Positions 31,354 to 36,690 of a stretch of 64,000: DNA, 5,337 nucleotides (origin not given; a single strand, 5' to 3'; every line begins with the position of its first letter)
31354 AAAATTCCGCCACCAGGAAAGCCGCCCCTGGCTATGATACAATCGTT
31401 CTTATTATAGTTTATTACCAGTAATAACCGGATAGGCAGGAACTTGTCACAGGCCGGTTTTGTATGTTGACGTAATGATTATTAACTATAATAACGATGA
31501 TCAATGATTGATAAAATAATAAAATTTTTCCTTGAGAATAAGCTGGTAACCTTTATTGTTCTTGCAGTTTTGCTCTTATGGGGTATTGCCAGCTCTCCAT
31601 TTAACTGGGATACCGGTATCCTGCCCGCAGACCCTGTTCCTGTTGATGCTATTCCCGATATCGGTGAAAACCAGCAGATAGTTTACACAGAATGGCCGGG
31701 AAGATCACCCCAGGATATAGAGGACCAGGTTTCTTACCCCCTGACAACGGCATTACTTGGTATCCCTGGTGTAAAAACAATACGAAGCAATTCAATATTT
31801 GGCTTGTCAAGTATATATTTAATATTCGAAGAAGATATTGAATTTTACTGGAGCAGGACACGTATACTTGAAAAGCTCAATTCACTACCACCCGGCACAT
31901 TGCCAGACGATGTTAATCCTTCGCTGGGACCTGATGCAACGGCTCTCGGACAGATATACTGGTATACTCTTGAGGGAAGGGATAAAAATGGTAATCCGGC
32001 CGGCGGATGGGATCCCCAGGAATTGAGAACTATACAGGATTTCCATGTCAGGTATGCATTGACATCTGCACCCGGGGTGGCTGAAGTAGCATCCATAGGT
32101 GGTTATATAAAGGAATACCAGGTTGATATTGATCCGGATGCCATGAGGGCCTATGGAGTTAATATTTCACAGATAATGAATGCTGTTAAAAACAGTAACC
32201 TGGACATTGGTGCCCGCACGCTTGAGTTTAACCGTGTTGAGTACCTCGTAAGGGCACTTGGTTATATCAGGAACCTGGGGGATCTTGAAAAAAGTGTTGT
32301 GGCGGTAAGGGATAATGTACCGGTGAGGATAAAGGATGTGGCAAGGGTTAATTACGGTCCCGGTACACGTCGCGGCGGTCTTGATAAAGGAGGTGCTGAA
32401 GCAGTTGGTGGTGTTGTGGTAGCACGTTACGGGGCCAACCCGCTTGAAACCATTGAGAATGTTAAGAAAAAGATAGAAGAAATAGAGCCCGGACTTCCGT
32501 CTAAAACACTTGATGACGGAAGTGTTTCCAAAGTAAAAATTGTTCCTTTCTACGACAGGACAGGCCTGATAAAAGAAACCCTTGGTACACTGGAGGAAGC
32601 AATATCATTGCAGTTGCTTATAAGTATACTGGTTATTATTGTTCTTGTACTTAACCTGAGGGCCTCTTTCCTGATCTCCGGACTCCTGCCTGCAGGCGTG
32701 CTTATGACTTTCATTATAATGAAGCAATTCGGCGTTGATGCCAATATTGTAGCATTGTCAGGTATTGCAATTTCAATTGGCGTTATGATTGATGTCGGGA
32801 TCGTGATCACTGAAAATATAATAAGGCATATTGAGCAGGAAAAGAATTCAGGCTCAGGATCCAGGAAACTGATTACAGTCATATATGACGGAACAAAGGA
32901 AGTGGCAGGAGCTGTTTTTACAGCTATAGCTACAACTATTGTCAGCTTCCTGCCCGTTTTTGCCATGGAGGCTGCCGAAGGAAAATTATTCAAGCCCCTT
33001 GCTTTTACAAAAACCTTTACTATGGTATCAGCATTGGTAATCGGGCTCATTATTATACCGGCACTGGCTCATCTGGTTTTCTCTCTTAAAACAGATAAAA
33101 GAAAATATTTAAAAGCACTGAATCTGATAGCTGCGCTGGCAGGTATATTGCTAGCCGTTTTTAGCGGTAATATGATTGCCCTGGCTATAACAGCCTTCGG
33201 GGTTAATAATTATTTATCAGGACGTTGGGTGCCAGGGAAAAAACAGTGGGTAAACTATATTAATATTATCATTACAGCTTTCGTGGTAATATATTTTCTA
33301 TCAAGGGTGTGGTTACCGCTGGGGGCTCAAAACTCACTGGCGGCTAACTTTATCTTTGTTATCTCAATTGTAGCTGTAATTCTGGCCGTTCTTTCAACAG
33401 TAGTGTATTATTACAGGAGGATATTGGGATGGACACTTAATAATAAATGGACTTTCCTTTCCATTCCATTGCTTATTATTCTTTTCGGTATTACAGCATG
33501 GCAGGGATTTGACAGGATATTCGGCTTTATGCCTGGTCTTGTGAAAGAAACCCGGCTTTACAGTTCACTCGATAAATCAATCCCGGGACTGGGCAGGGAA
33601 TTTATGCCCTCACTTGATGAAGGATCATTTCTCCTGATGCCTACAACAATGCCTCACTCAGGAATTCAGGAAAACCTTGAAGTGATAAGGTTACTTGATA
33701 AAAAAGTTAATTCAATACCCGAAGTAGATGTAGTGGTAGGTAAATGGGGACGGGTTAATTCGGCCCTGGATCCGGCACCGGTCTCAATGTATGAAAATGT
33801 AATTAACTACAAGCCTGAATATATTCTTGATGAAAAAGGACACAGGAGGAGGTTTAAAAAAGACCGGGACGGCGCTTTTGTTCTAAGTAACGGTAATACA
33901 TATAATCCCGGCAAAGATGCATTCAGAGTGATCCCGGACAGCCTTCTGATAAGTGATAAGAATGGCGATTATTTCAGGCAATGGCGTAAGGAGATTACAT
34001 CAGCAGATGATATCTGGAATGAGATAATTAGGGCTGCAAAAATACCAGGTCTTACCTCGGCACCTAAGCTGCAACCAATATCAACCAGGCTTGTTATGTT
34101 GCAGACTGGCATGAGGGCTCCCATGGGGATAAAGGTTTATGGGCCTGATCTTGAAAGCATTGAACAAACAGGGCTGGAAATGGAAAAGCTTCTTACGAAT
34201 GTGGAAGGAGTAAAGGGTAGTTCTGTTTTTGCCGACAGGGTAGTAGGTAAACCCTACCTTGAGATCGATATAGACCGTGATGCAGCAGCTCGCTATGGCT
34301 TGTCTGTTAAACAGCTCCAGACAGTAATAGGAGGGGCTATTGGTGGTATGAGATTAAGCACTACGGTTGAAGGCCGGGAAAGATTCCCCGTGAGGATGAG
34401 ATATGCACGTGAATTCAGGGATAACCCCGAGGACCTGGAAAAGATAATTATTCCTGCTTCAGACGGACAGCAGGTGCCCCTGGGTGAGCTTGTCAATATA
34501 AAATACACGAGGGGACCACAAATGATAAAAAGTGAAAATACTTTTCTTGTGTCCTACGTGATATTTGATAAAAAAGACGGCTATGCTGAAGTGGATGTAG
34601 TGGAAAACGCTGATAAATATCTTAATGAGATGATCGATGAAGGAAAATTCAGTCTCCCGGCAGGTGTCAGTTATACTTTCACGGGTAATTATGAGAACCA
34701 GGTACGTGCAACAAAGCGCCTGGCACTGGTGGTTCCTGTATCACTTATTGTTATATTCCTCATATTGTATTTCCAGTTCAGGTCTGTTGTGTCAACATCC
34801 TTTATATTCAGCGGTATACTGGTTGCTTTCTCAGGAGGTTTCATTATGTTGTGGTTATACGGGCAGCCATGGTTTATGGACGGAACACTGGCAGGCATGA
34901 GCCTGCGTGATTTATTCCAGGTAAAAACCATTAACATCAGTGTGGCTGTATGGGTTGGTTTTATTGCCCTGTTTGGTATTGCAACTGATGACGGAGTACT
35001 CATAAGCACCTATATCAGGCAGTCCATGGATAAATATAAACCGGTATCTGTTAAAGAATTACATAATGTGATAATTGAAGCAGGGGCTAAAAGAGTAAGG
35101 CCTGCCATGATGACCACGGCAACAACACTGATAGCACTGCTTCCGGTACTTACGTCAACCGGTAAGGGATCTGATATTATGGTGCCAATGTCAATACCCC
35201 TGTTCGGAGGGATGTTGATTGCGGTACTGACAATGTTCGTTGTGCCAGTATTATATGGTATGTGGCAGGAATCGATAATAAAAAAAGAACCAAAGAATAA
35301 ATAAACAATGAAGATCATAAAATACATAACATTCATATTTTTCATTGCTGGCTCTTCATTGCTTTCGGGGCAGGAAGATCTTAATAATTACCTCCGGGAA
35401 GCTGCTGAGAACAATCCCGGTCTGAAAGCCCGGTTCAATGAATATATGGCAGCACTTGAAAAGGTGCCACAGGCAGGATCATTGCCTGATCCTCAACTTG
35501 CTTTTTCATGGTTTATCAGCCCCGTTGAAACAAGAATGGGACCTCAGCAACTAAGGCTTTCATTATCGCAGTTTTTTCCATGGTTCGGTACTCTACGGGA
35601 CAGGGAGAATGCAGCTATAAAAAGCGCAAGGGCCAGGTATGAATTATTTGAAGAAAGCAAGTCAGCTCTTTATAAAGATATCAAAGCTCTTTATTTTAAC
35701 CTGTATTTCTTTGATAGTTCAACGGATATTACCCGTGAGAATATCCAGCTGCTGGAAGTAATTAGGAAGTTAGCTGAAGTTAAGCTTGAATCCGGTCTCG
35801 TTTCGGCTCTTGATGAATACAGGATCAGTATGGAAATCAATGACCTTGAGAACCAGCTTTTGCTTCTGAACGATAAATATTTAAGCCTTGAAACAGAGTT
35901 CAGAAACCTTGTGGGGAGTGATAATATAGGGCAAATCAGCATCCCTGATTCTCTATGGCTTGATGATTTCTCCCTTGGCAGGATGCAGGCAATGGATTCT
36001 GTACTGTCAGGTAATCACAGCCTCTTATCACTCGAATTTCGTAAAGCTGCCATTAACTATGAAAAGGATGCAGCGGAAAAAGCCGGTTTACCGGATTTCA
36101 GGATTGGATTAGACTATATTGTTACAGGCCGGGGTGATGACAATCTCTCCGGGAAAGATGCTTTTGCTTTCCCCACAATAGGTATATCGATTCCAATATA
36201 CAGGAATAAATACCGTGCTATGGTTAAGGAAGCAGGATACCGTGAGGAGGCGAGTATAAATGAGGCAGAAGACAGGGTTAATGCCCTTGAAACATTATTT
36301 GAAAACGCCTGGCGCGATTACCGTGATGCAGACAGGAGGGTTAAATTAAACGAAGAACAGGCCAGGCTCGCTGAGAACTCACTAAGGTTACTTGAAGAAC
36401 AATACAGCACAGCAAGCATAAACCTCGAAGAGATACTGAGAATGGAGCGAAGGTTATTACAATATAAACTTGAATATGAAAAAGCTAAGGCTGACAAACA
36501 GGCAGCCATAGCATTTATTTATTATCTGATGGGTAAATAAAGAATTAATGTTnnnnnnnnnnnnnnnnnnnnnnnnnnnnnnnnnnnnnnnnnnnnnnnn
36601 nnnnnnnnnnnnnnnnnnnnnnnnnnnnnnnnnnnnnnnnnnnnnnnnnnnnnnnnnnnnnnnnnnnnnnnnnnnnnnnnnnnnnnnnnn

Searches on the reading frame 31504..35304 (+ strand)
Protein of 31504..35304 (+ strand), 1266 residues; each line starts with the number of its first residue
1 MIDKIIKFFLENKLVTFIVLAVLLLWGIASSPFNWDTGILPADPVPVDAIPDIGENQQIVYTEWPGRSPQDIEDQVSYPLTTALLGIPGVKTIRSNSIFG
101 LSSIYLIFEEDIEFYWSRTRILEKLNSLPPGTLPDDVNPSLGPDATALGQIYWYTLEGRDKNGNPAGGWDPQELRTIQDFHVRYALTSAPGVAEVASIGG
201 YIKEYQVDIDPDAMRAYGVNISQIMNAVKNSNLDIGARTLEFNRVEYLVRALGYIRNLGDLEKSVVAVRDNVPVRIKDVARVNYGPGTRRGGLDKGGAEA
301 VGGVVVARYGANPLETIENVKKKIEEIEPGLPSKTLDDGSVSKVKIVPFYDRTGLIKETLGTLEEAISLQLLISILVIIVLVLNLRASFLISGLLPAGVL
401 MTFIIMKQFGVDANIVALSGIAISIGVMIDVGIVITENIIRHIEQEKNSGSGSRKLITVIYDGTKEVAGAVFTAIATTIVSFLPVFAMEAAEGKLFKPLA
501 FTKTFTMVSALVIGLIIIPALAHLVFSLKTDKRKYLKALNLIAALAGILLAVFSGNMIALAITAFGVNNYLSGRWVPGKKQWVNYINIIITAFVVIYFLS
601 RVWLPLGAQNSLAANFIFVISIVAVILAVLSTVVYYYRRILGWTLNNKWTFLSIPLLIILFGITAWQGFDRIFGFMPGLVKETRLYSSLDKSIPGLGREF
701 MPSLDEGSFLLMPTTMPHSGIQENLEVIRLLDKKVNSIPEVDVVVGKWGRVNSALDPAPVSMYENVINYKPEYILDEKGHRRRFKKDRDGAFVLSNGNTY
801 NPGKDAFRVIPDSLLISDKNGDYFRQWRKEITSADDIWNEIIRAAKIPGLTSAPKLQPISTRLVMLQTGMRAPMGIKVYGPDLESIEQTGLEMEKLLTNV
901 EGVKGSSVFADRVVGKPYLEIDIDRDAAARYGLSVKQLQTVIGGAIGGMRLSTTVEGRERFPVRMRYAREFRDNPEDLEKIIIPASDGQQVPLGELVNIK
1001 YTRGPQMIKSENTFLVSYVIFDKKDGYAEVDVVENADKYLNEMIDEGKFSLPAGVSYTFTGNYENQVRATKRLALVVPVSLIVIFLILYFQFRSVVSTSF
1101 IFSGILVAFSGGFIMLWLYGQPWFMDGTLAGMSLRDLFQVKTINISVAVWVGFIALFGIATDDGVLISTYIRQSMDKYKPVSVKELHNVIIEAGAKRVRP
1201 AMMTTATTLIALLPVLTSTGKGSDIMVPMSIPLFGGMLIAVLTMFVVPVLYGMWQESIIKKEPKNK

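Call 7: search_protein_families(library=pfam, proteins=[window:31504-35304:+])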
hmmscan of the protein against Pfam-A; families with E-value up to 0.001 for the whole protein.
window:31504-35304:+ (1266 aa): 1 family
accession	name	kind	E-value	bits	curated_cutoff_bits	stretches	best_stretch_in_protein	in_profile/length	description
PF00873.25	ACR_tran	-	2.7e-173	578.7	28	3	5-533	1-497/1021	AcrB/AcrD/AcrF family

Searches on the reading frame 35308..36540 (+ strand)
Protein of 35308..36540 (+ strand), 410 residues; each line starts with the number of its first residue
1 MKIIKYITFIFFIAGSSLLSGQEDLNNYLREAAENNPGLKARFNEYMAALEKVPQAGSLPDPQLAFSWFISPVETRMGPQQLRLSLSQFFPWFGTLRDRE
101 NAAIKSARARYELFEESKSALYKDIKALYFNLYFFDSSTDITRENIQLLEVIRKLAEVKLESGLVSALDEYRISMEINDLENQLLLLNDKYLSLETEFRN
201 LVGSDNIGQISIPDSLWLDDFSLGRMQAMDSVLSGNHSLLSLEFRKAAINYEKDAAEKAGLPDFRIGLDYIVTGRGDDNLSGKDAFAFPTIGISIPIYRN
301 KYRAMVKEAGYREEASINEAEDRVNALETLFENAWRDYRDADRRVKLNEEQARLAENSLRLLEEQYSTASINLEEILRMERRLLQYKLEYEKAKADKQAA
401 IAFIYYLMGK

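Call 7: search_protein_families(library=pfam, proteins=[window:35308-36540:+])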
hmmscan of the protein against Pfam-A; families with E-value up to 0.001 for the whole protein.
window:35308-36540:+ (410 aa): 1 family
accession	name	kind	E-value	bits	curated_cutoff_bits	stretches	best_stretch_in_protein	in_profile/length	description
PF02321.23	OEP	-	9.6e-42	143.3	22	2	227-409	3-187/187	Outer membrane efflux protein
